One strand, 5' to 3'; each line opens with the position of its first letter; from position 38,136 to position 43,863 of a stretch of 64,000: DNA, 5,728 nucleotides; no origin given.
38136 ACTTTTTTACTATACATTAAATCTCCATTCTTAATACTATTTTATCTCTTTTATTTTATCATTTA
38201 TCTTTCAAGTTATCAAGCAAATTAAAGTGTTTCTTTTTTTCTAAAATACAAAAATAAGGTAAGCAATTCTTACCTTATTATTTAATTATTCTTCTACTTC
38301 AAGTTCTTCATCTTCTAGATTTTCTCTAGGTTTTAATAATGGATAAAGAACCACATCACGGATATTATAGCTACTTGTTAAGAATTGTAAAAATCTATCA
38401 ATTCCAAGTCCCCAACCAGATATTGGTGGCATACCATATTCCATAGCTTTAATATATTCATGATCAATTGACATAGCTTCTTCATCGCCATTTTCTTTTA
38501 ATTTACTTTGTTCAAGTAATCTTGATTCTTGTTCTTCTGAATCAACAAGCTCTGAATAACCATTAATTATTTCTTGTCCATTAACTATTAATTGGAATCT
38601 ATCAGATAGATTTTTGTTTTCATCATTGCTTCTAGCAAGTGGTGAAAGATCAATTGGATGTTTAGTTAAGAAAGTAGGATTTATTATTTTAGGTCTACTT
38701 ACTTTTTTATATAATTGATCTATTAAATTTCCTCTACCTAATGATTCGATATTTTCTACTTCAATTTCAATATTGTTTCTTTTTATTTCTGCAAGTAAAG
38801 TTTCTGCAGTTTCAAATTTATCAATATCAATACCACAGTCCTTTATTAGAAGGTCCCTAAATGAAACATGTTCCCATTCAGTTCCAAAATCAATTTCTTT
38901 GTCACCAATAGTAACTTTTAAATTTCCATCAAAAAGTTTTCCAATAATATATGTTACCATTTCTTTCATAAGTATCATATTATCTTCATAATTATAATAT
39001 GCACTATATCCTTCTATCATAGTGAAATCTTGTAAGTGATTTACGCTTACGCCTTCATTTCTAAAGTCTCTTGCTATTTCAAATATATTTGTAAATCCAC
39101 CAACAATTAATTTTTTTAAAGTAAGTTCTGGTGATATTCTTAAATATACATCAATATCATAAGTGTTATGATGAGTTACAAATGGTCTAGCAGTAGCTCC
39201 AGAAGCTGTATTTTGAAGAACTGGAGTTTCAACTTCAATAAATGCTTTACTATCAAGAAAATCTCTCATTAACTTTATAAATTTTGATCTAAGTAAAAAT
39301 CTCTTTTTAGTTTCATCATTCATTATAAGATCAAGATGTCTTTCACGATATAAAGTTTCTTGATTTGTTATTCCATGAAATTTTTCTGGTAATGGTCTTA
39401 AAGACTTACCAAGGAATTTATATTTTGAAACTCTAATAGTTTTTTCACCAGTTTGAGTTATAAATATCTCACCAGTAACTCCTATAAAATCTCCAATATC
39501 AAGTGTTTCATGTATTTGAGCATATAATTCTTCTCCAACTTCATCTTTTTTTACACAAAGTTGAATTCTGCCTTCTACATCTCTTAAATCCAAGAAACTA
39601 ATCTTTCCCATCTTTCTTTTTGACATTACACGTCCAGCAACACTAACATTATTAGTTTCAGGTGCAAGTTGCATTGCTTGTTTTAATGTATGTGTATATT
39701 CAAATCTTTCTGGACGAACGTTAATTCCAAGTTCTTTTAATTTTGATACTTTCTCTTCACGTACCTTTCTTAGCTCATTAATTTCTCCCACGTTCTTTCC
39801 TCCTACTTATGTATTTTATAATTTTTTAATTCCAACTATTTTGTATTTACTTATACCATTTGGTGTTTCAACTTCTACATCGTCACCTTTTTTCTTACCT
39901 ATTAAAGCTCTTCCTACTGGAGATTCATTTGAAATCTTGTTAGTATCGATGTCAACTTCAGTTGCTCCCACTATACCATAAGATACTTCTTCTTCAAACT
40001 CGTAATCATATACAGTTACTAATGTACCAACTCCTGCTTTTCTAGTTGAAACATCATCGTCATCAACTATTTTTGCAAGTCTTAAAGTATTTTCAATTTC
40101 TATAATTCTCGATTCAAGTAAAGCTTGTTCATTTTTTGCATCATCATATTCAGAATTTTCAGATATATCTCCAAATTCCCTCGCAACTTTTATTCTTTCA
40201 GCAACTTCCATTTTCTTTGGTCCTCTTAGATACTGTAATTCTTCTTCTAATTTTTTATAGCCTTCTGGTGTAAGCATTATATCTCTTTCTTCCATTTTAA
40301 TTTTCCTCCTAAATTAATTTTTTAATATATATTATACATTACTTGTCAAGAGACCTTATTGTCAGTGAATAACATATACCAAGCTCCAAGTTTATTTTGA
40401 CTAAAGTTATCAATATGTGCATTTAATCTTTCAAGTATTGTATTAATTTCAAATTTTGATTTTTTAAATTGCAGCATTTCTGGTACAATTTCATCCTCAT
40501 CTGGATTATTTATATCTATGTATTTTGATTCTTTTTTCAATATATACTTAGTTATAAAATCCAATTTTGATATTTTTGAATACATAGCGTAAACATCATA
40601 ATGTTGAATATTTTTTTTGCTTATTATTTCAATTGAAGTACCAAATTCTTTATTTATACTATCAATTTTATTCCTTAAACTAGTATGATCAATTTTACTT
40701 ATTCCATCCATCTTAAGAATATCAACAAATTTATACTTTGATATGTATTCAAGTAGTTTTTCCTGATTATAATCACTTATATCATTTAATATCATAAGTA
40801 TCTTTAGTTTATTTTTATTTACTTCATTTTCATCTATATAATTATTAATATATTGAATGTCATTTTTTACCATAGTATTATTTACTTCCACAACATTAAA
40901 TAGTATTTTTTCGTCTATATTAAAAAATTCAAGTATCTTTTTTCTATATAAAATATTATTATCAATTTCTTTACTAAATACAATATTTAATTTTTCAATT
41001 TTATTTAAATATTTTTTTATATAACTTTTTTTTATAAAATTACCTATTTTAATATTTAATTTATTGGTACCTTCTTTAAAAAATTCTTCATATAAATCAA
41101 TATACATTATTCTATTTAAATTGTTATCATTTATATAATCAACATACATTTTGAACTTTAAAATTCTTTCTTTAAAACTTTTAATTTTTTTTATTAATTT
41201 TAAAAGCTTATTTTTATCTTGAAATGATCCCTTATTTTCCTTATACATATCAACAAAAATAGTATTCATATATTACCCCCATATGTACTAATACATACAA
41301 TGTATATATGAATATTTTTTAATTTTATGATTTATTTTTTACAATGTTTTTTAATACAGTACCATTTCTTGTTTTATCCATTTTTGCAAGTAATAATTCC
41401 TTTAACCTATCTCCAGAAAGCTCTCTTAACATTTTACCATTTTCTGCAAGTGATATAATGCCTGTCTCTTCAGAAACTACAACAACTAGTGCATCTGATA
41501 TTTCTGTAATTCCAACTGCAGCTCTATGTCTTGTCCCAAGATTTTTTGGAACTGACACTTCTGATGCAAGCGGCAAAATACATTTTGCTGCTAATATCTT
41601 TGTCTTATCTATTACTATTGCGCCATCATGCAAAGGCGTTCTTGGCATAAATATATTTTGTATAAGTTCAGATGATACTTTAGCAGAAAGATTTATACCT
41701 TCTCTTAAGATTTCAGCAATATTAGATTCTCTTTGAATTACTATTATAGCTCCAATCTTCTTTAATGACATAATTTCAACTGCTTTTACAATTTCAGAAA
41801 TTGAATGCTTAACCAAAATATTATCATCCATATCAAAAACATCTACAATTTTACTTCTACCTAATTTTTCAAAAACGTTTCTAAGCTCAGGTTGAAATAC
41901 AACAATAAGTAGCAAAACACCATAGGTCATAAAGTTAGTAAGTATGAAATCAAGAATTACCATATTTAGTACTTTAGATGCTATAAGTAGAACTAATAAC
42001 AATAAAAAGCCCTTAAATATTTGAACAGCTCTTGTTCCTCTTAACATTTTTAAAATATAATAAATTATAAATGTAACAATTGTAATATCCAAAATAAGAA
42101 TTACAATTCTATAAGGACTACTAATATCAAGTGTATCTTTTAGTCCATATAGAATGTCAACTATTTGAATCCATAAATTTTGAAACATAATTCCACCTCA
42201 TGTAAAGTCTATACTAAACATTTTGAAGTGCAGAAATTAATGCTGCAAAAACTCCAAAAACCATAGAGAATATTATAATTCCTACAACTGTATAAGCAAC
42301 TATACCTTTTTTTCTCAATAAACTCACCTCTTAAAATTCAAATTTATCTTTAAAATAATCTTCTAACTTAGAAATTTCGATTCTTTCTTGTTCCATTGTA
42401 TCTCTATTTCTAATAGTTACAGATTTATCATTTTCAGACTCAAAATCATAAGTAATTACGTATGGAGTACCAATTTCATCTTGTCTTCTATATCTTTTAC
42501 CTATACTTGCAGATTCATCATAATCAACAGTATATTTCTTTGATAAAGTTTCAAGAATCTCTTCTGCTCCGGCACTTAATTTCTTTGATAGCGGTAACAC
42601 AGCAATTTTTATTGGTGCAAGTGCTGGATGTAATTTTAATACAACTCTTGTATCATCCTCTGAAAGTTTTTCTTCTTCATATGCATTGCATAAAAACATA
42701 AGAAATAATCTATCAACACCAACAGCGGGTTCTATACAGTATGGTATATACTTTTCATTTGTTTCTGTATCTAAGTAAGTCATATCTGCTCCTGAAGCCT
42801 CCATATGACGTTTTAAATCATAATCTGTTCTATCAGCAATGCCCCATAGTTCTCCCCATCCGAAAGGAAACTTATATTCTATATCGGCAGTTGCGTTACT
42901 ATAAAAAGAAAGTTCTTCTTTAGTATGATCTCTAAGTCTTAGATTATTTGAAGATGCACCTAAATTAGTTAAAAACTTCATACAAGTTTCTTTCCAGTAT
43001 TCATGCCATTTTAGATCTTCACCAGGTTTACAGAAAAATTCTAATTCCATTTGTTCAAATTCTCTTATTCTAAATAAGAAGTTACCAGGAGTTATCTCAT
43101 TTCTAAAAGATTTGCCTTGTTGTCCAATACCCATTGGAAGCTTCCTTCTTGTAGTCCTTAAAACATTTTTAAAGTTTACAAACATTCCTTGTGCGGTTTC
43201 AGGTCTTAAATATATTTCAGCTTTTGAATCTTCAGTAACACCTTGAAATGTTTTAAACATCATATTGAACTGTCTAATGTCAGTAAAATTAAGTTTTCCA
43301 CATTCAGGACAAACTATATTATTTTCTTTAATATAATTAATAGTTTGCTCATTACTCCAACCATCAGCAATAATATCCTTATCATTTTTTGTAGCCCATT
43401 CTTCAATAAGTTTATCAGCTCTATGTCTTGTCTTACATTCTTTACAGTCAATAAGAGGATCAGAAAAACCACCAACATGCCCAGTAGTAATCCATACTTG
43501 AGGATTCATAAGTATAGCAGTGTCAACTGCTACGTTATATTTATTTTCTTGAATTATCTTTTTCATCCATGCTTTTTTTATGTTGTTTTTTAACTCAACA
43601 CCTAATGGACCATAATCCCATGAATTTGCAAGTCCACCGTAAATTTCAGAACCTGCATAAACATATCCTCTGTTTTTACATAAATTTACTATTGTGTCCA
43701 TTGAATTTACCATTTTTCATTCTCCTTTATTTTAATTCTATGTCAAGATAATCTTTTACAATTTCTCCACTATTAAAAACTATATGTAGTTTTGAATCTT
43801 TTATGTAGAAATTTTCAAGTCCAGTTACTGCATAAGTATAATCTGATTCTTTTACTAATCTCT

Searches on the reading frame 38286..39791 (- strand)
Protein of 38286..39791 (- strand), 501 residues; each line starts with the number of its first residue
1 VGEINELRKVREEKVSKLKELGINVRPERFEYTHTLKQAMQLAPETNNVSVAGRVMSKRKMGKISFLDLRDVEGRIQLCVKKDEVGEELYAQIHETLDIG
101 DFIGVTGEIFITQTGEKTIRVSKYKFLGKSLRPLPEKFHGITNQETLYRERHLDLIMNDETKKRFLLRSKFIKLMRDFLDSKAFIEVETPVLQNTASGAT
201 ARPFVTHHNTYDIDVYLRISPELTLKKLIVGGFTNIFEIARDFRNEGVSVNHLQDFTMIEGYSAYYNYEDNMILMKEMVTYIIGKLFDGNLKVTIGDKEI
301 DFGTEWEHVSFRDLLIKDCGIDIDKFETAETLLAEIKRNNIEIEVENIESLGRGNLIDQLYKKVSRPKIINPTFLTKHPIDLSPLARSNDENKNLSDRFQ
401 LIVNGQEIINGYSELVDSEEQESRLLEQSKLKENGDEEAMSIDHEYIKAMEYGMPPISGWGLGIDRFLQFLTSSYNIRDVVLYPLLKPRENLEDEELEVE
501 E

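Call 27: search_protein_families(library=pfam, proteins=[window:38286-39791:-], max_evalue=0.00001)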
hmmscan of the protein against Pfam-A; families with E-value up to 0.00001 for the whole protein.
window:38286-39791:- (501 aa): 2 families
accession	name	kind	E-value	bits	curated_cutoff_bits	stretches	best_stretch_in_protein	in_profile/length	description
PF00152.25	tRNA-synt_2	-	4.8e-78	262.8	25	1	143-485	1-306/308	tRNA synthetases class II (D, K and N)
PF01336.31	tRNA_anti-codon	-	2.1e-17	63.2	27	1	49-125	1-73/75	OB-fold nucleic acid binding domain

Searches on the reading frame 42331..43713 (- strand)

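Call 27: search_protein_families(library=pfam, proteins=[window:42331-43713:-], max_evalue=0.00001)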
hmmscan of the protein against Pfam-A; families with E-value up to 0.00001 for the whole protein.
window:42331-43713:- (460 aa): 2 families
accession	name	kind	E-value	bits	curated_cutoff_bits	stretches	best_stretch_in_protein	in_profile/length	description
PF03129.25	HGTP_anticodon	-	2.1e-20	73.1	21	1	369-456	1-93/94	Anticodon binding domain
PF00587.30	tRNA-synt_2b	-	8.5e-13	49.2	29.3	1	161-341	5-176/179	tRNA synthetase class II core domain (G, H, P, S and T)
